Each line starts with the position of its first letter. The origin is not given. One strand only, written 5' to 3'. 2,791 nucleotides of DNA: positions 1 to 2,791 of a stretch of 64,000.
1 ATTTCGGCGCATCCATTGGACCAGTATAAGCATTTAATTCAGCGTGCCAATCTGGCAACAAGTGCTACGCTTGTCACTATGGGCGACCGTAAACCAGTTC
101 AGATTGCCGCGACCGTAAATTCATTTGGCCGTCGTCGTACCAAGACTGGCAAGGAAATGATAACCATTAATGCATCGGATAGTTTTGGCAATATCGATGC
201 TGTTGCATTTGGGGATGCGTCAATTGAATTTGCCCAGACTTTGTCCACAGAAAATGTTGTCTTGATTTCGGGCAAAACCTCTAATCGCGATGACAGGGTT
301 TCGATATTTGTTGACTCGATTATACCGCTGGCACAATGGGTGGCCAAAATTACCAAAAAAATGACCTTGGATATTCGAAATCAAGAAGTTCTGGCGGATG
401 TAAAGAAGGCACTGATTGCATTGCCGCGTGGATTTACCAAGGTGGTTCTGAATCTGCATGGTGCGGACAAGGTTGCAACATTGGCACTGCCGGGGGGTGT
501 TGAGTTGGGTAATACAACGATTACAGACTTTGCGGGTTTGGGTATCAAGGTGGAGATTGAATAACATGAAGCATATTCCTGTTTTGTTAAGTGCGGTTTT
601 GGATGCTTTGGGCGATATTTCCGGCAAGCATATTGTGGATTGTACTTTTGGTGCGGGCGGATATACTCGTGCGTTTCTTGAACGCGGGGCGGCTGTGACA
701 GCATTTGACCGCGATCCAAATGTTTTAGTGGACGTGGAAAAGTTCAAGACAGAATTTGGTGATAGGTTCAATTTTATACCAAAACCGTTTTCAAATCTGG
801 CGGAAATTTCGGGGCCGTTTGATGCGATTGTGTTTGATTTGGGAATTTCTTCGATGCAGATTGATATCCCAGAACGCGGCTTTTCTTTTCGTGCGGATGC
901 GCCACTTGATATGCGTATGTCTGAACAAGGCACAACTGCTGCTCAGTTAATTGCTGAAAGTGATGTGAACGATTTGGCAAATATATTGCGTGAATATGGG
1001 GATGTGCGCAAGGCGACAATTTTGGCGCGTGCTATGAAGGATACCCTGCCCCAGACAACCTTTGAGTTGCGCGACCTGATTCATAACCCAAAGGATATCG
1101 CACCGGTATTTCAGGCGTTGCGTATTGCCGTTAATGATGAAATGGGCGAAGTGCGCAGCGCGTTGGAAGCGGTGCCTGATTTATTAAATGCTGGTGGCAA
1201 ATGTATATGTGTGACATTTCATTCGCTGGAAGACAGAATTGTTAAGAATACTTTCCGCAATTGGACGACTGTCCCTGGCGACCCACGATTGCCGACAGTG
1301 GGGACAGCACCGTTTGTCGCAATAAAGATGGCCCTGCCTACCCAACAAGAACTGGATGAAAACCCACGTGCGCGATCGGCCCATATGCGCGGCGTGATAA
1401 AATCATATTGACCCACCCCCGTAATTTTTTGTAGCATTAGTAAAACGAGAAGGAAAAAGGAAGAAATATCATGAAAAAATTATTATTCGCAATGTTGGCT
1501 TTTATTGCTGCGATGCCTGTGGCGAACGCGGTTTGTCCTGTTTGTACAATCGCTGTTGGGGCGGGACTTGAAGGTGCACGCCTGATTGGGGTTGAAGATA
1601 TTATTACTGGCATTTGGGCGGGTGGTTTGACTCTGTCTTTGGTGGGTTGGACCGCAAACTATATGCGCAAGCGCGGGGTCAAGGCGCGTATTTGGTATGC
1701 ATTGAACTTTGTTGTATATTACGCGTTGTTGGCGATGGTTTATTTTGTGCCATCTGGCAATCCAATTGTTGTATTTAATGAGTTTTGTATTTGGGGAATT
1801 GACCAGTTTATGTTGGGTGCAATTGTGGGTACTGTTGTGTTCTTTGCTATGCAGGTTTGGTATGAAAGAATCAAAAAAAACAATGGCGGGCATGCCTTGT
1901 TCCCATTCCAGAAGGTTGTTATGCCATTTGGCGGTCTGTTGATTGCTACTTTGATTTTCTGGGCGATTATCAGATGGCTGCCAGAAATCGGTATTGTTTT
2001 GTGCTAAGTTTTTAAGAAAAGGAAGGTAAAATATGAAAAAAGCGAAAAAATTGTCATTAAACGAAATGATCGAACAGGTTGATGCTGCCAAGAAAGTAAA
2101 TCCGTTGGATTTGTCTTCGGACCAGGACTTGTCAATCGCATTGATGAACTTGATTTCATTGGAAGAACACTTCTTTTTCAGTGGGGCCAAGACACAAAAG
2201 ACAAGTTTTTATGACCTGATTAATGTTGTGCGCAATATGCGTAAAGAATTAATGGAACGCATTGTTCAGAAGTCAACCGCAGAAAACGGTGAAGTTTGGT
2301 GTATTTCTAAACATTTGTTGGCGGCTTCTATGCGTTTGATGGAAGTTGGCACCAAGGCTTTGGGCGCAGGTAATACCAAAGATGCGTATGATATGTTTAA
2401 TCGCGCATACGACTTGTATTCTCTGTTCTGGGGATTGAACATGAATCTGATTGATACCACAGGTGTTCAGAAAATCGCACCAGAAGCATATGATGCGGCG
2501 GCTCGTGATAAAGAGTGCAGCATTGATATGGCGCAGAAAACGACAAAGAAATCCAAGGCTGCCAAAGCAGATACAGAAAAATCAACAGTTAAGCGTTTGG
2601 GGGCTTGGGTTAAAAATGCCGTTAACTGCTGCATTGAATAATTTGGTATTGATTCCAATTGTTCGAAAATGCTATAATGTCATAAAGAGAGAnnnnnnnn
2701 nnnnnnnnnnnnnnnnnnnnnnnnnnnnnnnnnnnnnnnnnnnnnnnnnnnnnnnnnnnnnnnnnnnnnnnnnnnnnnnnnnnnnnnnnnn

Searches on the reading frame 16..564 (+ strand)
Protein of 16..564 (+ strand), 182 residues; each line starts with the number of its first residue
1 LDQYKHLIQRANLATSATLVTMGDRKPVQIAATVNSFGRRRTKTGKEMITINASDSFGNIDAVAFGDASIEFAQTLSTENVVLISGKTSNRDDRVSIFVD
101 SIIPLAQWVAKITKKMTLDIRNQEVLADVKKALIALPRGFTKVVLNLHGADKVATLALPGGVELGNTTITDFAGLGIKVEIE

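Call 39: search_protein_families(library=pfam, proteins=[window:16-564:+], max_evalue=0.001)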
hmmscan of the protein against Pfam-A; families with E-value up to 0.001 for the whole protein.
window:16-564:+ (182 aa): 1 family
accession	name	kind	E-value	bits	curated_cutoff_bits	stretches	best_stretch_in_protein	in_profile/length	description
PF01336.31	tRNA_anti-codon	-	8.5e-11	42.1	27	1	28-105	1-75/75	OB-fold nucleic acid binding domain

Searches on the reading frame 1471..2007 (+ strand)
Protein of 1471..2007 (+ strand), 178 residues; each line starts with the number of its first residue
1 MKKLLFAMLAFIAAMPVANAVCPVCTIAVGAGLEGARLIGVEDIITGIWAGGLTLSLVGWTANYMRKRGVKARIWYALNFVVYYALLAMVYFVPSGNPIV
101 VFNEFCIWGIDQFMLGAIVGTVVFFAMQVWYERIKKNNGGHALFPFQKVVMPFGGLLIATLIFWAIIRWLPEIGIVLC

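Call 4: search_protein_families(library=pfam, proteins=[window:1471-2007:+], max_evalue=1)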
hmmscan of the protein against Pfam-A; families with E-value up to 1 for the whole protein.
window:1471-2007:+ (178 aa): 2 families
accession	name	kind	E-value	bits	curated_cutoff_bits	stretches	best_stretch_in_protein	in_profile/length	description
PF11460.13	DUF3007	-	0.031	15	25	1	28-73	16-61/96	Protein of unknown function (DUF3007)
PF06084.16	Cytomega_TRL10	-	0.1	13.1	20.2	1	97-139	48-89/149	Cytomegalovirus TRL10 protein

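Call 7: search_protein_families(library=ncbifam, proteins=[window:1471-2007:+], max_evalue=1)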
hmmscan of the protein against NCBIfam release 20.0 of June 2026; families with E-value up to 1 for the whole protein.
window:1471-2007:+ (178 aa): 3 families
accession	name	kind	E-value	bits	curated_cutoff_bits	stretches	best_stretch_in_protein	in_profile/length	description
NF033800.1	quorum_NprX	equivalog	0.032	13.9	75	1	1-18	1-18/43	quorum-signaling peptide NprX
TIGR02745.1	ccoG_rdxA_fixG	equivalog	0.048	12.6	316.7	1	41-129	93-178/435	cytochrome c oxidase accessory protein CcoG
NF052408.1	NOVXTKCP_fam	equivalog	0.1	12.7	60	1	113-137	16-41/46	NOVXTKCP family nitrogen cycling protein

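Call 52: find_homologous_proteins(query=window:1471-2007:+)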
Query window:1471-2007:+ (178 aa): 691 proteins with E <= 0.001 among 885 candidates; the best 120 are listed.
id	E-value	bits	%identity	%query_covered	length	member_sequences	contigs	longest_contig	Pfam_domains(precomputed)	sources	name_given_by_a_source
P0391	9.8e-109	380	98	100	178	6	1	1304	-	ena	-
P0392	1.5e-99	350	87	100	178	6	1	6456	-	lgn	-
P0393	1.1e-96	341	84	100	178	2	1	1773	-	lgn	-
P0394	5.2e-91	322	80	100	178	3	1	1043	-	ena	-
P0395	1.2e-90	321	80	100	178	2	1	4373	-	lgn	-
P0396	2.6e-88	313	74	100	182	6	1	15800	-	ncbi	-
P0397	1.7e-87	311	73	100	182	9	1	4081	-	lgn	-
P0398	3.1e-87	310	75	100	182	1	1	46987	-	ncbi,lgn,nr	ncbi:MAG: hypothetical protein KBS86_02250 [Proteobacteria bacterium]|nr:hypothetical protein [Candi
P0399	5.5e-87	309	76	100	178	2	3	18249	-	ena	-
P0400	4.1e-86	306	74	97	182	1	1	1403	-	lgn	-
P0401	5.2e-85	302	74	100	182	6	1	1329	-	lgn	-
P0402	1.6e-84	301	73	100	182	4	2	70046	-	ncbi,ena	-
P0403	2.8e-83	297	71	100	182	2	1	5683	-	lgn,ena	-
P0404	1.0e-82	295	73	100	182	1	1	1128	-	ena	-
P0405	3.0e-82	293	70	100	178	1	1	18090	-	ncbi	-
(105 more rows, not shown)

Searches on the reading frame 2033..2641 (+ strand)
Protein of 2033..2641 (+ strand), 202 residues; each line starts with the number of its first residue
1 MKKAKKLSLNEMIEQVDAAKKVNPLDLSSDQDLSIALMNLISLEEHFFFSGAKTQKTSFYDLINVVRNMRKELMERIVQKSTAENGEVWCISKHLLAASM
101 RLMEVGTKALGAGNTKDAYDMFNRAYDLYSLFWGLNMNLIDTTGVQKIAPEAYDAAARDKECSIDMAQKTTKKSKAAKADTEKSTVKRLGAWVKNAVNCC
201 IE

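Call 4: search_protein_families(library=pfam, proteins=[window:2033-2641:+], max_evalue=1)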
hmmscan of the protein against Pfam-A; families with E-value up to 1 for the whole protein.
window:2033-2641:+ (202 aa): 1 family
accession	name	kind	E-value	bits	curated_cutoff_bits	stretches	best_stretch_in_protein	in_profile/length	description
PF15699.10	NPR1_interact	-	0.32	12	27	1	58-84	11-37/109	NPR1 interacting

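Call 7: search_protein_families(library=ncbifam, proteins=[window:2033-2641:+], max_evalue=1)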
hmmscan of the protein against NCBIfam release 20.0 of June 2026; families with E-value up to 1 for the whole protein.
window:2033-2641:+ (202 aa): 1 family
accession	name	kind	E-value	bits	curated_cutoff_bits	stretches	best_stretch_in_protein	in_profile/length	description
NF009377.1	PRK12740.1-1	equivalog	0.067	11.6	890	1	10-84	148-225/700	elongation factor G-like protein EF-G2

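Call 62: search_solved_structures(query=window:2033-2641:+, max_evalue=1)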
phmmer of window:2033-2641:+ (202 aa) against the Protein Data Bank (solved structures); distinct sequences matched with E-value up to 1: 0.
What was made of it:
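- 2033..2641 (+): Conserved upstream neighbour: 202-aa protein without a signal peptide, ending in NCCIE. Function unknown. No Pfam, NCBIfam or PDB hit (calls 4, 7, 62).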
